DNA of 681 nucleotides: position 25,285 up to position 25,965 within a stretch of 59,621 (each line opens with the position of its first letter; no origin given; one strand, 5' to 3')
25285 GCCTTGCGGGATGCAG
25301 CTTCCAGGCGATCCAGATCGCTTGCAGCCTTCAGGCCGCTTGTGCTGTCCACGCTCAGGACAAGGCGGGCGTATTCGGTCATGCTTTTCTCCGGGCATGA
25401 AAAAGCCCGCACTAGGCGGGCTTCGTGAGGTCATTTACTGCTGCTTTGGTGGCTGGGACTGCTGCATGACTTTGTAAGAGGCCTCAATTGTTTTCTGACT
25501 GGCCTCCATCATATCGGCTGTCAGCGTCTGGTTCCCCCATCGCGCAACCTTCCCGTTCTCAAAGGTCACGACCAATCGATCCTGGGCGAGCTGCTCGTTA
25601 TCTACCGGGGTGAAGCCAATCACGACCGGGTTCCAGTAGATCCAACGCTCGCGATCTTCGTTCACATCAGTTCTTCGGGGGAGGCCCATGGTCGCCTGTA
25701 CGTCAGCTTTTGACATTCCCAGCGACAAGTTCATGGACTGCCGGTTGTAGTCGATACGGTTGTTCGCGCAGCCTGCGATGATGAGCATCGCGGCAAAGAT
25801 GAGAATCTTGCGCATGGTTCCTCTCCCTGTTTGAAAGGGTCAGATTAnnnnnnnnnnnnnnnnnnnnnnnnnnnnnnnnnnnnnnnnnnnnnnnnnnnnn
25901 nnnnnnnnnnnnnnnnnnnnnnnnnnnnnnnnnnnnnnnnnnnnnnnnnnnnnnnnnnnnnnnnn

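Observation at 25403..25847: Lipoprotein moron with its own SD and terminator inserted between tail chaperone and tape measure genes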

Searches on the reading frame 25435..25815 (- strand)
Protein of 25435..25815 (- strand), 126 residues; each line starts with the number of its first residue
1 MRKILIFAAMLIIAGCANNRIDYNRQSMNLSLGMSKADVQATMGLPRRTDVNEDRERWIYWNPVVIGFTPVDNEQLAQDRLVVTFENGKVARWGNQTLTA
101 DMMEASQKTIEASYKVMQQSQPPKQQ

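Call 3: search_protein_families(library=pfam, proteins=[window:25435-25815:-], max_evalue=0.1)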
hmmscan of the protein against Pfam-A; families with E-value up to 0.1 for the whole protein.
window:25435-25815:- (126 aa): 3 families
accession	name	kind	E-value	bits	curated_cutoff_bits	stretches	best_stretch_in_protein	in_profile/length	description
PF04355.18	BamE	-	1.1e-06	28.8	23.2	1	30-93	12-69/71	Outer membrane protein assembly factor BamE domain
PF11399.14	DUF3192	-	0.0026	18.2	26.9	1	20-98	20-99/101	Protein of unknown function (DUF3192)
PF20101.4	DUF6491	-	0.052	14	27.5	1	4-77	6-62/138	Family of unknown function (DUF6491)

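Call 4: search_protein_families(library=phrogs, proteins=[window:25435-25815:-], max_evalue=0.01)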
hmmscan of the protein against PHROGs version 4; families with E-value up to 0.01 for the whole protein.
window:25435-25815:- (126 aa): 2 families
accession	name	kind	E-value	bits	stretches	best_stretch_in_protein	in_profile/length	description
phrog_18614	-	unknown function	5.6e-40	137.3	1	4-115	12-125/129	-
phrog_3135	-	unknown function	3.7e-06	28.2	1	1-94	1-102/114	-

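Call 6: search_dna_similar(query=window:25435-25815:-, collection=phages, mode=protein, max_rows=40, max_evalue=0.001)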
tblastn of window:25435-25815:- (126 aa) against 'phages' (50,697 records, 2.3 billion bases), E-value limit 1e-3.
Records with a match: 2; places in all: 2; records where one place covers at least 80% of the query: 1.
Best place of each record, by identity: 60-80% 1; <60% 1.
By first word of the organism name: Flyfo 1; Escherichia 1.
By host as written in the record: Pteropus tonganus 1; Escherichia coli K-12 1.
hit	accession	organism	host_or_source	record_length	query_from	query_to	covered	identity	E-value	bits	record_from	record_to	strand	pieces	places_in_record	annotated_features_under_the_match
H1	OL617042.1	Flyfo siphovirus Tbat2_3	Pteropus tonganus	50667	1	108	86%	64.2%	4e-43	155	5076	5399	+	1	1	SmpA / OmlA family protein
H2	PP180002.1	Escherichia phage mEp013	Escherichia coli K-12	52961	1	97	77%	30.3%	3e-6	50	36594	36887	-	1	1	hypothetical protein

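Call 10: get_annotated_region(hit=H1, flank=6000)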
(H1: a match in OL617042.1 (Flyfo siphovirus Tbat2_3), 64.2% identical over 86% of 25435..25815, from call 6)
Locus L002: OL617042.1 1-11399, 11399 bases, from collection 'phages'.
description: Flyfo siphovirus Tbat2_3, complete genome.
organism: Flyfo siphovirus Tbat2_3 (NCBI taxid 2907288)
taxonomy: Viruses; Duplodnaviria; Heunggongvirae; Uroviricota; Caudoviricetes
host: Pteropus tonganus; source: feces; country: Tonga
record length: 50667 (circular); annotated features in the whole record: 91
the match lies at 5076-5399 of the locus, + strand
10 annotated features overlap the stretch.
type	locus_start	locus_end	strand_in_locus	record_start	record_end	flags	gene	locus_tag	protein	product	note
CDS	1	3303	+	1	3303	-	-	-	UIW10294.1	tail length tape measure protein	-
CDS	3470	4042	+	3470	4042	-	-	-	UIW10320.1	hypothetical protein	-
CDS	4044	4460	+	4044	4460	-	-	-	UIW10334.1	toxin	Toxin YafO, type II toxin-antitoxin system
CDS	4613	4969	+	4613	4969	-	-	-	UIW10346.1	hypothetical protein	-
CDS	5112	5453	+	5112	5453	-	-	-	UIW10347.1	SmpA / OmlA family protein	-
CDS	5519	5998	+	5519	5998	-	-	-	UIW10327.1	hypothetical protein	-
CDS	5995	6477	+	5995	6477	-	-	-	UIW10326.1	protein of unknown function DUF1833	-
CDS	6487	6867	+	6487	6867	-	-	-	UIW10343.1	hypothetical protein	-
CDS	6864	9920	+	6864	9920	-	-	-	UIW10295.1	putative tail protein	-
CDS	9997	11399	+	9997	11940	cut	-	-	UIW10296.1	hypothetical protein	-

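Call 11: get_annotated_region(hit=H2, flank=5000)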
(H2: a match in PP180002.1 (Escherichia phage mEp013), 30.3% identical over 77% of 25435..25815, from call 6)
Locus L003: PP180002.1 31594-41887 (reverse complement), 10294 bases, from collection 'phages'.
description: Escherichia phage mEp013, complete genome.
organism: Escherichia phage mEp013 (NCBI taxid 3121468)
taxonomy: Viruses; Duplodnaviria; Heunggongvirae; Uroviricota; Caudoviricetes
host: Escherichia coli K-12; source: human feces; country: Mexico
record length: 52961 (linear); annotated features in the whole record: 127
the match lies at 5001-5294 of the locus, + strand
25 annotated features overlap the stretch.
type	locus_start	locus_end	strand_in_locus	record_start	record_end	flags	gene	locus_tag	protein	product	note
CDS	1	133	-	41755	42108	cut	-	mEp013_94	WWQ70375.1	minor tail protein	Phage minor tail protein; rasttk_feature_creation_tool=/opt/patric-common/ runtime/bin/phanotate version ...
CDS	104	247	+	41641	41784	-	-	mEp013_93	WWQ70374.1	hypothetical protein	hypothetical protein; rasttk_feature_creation_tool=/opt/patric-common/ runtime/bin/phanotate version ...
CDS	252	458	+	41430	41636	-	-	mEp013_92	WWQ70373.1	hypothetical protein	hypothetical protein; rasttk_feature_creation_tool=/opt/patric-common/ runtime/bin/phanotate version ...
CDS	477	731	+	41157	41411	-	-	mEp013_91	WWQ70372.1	hypothetical protein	hypothetical protein; rasttk_feature_creation_tool=/opt/patric-common/ runtime/bin/phanotate version ...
regulatory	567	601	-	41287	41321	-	-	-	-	terminator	Rho-independent terminator predicted by ARNold; label: T17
CDS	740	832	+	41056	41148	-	-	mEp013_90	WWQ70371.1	hypothetical protein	hypothetical protein; rasttk_feature_creation_tool=/opt/patric-common/ runtime/bin/phanotate version ...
CDS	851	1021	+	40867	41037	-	-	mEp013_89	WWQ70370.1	hypothetical protein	hypothetical protein; rasttk_feature_creation_tool=/opt/patric-common/ runtime/bin/phanotate version ...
CDS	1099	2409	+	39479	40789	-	-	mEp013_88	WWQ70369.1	hypothetical protein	hypothetical protein; rasttk_feature_creation_tool=/opt/patric-common/ runtime/bin/phanotate version ...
CDS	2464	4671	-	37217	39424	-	-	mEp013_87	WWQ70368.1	hypothetical protein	hypothetical protein; rasttk_feature_creation_tool=/opt/patric-common/ runtime/bin/phanotate version ...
CDS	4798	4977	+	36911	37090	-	-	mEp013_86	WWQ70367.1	hypothetical protein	hypothetical protein; rasttk_feature_creation_tool=/opt/patric-common/ runtime/bin/phanotate version ...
CDS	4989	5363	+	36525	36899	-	-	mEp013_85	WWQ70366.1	hypothetical protein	hypothetical protein; rasttk_feature_creation_tool=/opt/patric-common/ runtime/bin/phanotate version ...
regulatory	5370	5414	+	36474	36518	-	-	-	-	terminator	Rho-independent terminator predicted by ARNold; label: T16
CDS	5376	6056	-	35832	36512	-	-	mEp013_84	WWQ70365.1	hypothetical protein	hypothetical protein; rasttk_feature_creation_tool=/opt/patric-common/ runtime/bin/phanotate version ...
regulatory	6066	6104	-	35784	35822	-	-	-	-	terminator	Rho-independent terminator predicted by ARNold; label: T15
CDS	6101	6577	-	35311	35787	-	-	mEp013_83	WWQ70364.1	hypothetical protein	hypothetical protein; rasttk_feature_creation_tool=/opt/patric-common/ runtime/bin/phanotate version ...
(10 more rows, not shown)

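Call 15: find_homologous_proteins(query=window:25435-25815:-, max_evalue=0.001)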
Query window:25435-25815:- (126 aa): 127 proteins with E <= 0.001 among 129 candidates; the best 120 are listed.
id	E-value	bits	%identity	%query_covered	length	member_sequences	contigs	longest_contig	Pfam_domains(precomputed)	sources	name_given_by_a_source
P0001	2.2e-77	274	99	100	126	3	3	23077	PF04355.19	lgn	-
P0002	7.8e-75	266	96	100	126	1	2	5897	PF04355.19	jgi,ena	-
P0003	2.2e-74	264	96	100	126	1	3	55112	PF04355.19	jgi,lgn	-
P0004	9.7e-74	262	96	99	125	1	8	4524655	PF04355.19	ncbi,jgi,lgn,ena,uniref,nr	ncbi:outer membrane protein assembly factor BamE domain-containing protein [Stutzerimonas stutzeri]|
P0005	1.9e-73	261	95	99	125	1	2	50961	PF04355.19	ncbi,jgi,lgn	-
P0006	2.2e-73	261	94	100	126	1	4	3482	PF04355.19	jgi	jgi:outer membrane protein assembly factor BamE (lipoprotein component of BamABCDE complex)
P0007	3.6e-73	261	95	99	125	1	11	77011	PF04355.19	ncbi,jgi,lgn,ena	ncbi:hypothetical protein SSTU70S_02408 [Stutzerimonas stutzeri]|jgi:outer membrane protein assembly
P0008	4.5e-73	260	95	99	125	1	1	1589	PF04355.19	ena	-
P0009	2.9e-72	258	93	100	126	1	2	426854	PF04355.19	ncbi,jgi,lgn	-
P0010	4.0e-72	257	92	100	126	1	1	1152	PF04355.19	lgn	-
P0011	1.0e-71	256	92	100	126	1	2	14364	PF04355.19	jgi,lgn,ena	-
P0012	1.0e-67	243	89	98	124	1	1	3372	PF04355.19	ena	-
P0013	7.5e-67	240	86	98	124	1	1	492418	PF04355.19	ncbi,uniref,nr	ncbi:outer membrane protein assembly factor BamE domain-containing protein [Stutzerimonas kunmingens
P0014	4.5e-63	228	84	96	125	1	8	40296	PF04355.19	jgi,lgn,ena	jgi:outer membrane protein assembly factor BamE (lipoprotein component of BamABCDE complex)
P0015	4.7e-63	228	81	100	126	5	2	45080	PF04355.19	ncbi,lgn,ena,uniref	ncbi:outer membrane protein assembly factor BamE domain-containing protein [Stutzerimonas stutzeri]|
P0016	1.6e-62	226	83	96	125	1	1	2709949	PF04355.19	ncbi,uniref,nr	ncbi:outer membrane protein assembly factor BamE [Stutzerimonas stutzeri]|uniref:Outer membrane prot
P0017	4.0e-62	225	81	98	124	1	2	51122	PF04355.19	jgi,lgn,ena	-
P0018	1.4e-61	223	78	98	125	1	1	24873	PF04355.19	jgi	jgi:outer membrane protein assembly factor BamE (lipoprotein component of BamABCDE complex)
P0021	7.9e-58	211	73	99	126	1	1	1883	PF04355.19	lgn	-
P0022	7.9e-56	205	71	97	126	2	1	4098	PF04355.19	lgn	-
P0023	5.5e-54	199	74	97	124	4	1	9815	PF04355.19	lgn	-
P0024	6.8e-54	198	70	99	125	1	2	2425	PF04355.19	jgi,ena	-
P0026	8.9e-52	192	69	98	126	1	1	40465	PF04355.19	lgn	-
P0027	1.7e-50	187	68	92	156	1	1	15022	PF04355.19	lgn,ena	-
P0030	3.2e-48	180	64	94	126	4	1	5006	PF04355.19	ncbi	-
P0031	1.4e-47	178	64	94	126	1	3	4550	PF04355.19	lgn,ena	-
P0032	2.4e-47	177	65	97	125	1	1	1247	PF04355.19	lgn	-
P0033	3.1e-47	177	63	98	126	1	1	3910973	PF04355.19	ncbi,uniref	ncbi:outer membrane protein assembly factor BamE [Alcaligenes sp. WGS1538]|uniref:outer membrane pro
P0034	3.4e-47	177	66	95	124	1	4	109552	PF04355.19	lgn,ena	-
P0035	4.6e-47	176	65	97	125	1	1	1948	PF04355.19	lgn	-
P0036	2.5e-46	174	63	98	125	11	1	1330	PF04355.19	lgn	-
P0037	4.0e-46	173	68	87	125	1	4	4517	PF04355.19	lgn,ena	-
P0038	4.6e-46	173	68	87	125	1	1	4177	PF04355.19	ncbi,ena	-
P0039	4.7e-46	173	63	98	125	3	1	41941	PF04355.19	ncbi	-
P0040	5.6e-46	173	65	97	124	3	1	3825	PF04355.19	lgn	-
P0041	1.4e-45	172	71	88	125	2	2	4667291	-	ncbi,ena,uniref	ncbi:cell envelope protein SmpA [Rahnella inusitata]|uniref:cell envelope protein SmpA n=1 Tax=Rahne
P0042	1.4e-45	172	71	88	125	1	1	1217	PF04355.19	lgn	-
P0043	1.5e-45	171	66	87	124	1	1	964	PF04355.19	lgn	-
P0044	2.5e-45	171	66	90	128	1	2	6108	PF04355.19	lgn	-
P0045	2.6e-45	171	66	90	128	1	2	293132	PF04355.19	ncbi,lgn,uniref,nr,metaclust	ncbi:outer membrane protein assembly factor BamE domain-containing protein [Halomonas caseinilytica]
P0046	2.6e-45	171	60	99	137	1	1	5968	PF04355.19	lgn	-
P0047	2.9e-45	171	63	98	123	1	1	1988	PF04355.19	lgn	-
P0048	3.0e-45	171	67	89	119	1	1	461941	PF04355.19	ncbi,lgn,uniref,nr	ncbi:outer membrane protein assembly factor BamE domain-containing protein [Serratia ficaria]|uniref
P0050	3.4e-45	170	70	88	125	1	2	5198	PF04355.19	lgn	-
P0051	3.9e-45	170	65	97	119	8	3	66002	PF04355.19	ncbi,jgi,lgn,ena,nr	ncbi:MAG TPA: outer membrane protein assembly factor BamE [Pseudomonas pachastrellae]|nr:outer membr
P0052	5.5e-45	170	72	88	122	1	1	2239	PF04355.19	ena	-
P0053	2.3e-44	168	65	87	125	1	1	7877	PF04355.19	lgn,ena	-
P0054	2.4e-44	168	63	94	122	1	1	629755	PF04355.19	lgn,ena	-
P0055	3.6e-44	167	60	98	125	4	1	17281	PF04355.19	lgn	-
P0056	4.2e-44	167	68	86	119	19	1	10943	PF04355.19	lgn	-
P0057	6.8e-44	166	67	86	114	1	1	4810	PF04355.19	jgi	jgi:outer membrane protein assembly factor BamE (lipoprotein component of BamABCDE complex)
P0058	7.9e-44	166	62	94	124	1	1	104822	PF04355.19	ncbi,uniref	ncbi:outer membrane protein assembly factor BamE domain-containing protein [Pectobacterium carotovor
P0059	9.5e-44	166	68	86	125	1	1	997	PF04355.19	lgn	-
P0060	1.3e-43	165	66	90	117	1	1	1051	PF04355.19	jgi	-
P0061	1.9e-43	165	64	89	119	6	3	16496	PF04355.19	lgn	-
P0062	2.0e-43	165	71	80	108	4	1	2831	PF04355.19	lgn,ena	-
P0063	2.1e-43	165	68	84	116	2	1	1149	PF04355.19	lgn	-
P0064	3.0e-43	164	61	100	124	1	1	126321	PF04355.19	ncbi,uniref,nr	ncbi:outer membrane protein assembly factor BamE [Leclercia adecarboxylata]|uniref:outer membrane pr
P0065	3.2e-43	164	61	94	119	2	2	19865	PF04355.19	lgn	-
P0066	7.2e-43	163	65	90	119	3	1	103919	PF04355.19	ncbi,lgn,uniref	ncbi:outer membrane protein assembly factor BamE domain-containing protein [Rouxiella badensis]|unir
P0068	4.6e-42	160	64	86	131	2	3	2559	PF04355.19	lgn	-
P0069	4.9e-42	160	63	90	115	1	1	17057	PF04355.19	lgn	-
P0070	5.8e-42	160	63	90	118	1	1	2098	PF04355.19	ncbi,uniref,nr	ncbi:outer membrane protein assembly factor BamE [Serratia sp. M24T3]|uniref:outer membrane protein 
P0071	6.7e-42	160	62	98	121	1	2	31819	PF04355.19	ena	-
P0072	7.0e-42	160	63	86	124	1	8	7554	PF04355.19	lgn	-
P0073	9.4e-42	159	66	86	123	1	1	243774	PF04355.19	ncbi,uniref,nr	ncbi:outer membrane protein assembly factor BamE [Erwinia sp. S43]|uniref:outer membrane protein ass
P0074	2.2e-41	158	59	100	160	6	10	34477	PF04355.19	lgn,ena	-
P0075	2.2e-41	158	68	79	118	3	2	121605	PF04355.19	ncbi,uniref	ncbi:TPA: outer membrane protein assembly factor BamE domain-containing protein [Escherichia coli]|u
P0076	4.8e-41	157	64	86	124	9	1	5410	PF04355.19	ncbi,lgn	-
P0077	3.1e-40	154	69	77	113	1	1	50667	PF04355.19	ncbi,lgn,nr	ncbi:SmpA / OmlA family protein [Flyfo siphovirus Tbat2_3]|nr:SmpA / OmlA family protein [Flyfo siph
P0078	3.6e-40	154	63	86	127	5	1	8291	PF04355.19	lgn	-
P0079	9.0e-40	153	60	92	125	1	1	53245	PF04355.19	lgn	-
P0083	9.4e-39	150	58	99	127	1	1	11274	PF04355.19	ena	-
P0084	1.0e-38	149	59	92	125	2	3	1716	PF04355.19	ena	-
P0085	2.5e-38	148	61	89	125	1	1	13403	PF04355.19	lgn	-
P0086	4.8e-38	147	58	96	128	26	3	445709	PF04355.19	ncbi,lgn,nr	ncbi:TPA: outer membrane protein assembly factor BamE [Salmonella enterica]|nr:outer membrane protei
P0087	6.3e-38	147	59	92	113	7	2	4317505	PF04355.19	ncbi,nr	ncbi:outer membrane protein assembly factor BamE [Morganella morganii]|nr:outer membrane protein ass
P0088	8.2e-38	147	63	89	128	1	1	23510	PF04355.19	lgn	-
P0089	1.1e-37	146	60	95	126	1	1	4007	PF04355.19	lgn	-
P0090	1.3e-37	146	59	94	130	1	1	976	PF04355.19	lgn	-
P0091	1.5e-37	146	59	92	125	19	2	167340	PF04355.19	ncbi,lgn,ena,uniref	ncbi:outer membrane protein assembly factor BamE [Klebsiella pasteurii]|uniref:outer membrane protei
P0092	2.1e-37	145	59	93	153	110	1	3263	PF04355.19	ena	-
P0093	2.4e-37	145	60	87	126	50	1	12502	PF04355.19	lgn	-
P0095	8.1e-37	143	58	98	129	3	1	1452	PF04355.19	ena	-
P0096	8.4e-37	143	58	89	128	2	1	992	PF04355.19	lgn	-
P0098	2.3e-36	142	62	85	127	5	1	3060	PF04355.19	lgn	-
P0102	4.2e-36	141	60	86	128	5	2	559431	PF04355.19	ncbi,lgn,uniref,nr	ncbi:outer membrane protein assembly factor BamE domain-containing protein [Citrobacter koseri]|unir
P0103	4.3e-36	141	58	89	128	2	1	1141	PF04355.19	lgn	-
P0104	4.6e-36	141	61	89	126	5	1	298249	PF04355.19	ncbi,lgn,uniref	ncbi:outer membrane protein assembly factor BamE [Serratia ureilytica]|uniref:outer membrane protein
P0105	4.8e-36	141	58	87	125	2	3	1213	PF04355.19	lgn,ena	-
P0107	7.0e-36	140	63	83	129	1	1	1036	PF04355.19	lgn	-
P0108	8.8e-36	140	56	94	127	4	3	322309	PF04355.19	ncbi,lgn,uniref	ncbi:outer membrane protein assembly factor BamE domain-containing protein [Lonsdalea quercina]|unir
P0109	1.1e-35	140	56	87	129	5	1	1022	PF04355.19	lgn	-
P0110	2.2e-35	139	59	87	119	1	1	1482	PF04355.19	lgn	-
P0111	3.7e-35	138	60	87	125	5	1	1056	PF04355.19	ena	-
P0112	5.5e-35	137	61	86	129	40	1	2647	PF04355.19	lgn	-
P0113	5.9e-35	137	57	89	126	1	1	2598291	PF04355.19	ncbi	-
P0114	6.1e-35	137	53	94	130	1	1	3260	PF04355.19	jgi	jgi:outer membrane protein assembly factor BamE (lipoprotein component of BamABCDE complex)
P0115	7.1e-35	137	59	83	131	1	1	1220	PF04355.19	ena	-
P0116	7.4e-35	137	55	94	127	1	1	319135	PF04355.19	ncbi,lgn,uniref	ncbi:outer membrane protein assembly factor BamE [Lonsdalea quercina]|uniref:outer membrane protein 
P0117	9.4e-35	137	68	71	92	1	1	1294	PF04355.19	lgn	-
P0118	6.1e-34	134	62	80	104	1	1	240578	PF04355.19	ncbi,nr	ncbi:outer membrane protein assembly factor BamE [Brenneria sp. 4F2]|nr:outer membrane protein assem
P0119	1.2e-32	130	57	86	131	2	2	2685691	PF04355.19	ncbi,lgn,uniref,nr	ncbi:outer membrane protein assembly factor BamE [Pectobacterium carotovorum]|uniref:outer membrane 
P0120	3.9e-32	128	65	75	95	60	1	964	PF04355.19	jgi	-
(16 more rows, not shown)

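Call 18: find_encoding_contigs(protein=P0004, flank=6000, max_places=5)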
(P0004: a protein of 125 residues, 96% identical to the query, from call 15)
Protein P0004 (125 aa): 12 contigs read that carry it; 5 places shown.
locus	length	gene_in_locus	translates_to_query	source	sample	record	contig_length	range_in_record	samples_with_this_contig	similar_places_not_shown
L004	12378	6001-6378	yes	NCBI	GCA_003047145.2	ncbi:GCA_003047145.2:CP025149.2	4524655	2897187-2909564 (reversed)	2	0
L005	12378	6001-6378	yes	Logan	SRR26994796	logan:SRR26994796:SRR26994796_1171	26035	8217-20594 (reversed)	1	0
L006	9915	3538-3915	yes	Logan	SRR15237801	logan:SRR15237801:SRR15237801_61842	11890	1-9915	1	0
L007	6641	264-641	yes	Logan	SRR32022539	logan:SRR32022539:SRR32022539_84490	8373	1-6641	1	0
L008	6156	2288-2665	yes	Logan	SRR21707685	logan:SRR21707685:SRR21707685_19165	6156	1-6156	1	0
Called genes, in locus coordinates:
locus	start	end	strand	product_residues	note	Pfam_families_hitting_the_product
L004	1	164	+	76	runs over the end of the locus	-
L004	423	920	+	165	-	PF04383:KilA-N, PF10549:ORF11CD3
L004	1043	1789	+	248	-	PF20356:DUF6651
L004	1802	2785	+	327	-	PF20036:Gp13-like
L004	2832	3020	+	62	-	-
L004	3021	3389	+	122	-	-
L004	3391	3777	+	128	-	-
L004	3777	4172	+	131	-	-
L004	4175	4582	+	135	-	PF13554:Phage_tail_terminator_5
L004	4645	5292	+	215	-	PF08813:Phage_tail_3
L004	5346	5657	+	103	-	PF08748:Phage_TAC_4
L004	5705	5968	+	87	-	PF08809:DUF1799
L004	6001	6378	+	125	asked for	PF04355:BamE (weak)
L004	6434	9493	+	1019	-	PF20155:TMP_3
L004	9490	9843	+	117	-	PF05939:Phage_min_tail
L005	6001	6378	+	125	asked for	PF04355:BamE (weak)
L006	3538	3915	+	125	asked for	PF04355:BamE (weak)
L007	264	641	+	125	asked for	PF04355:BamE (weak)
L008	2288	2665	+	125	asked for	PF04355:BamE (weak)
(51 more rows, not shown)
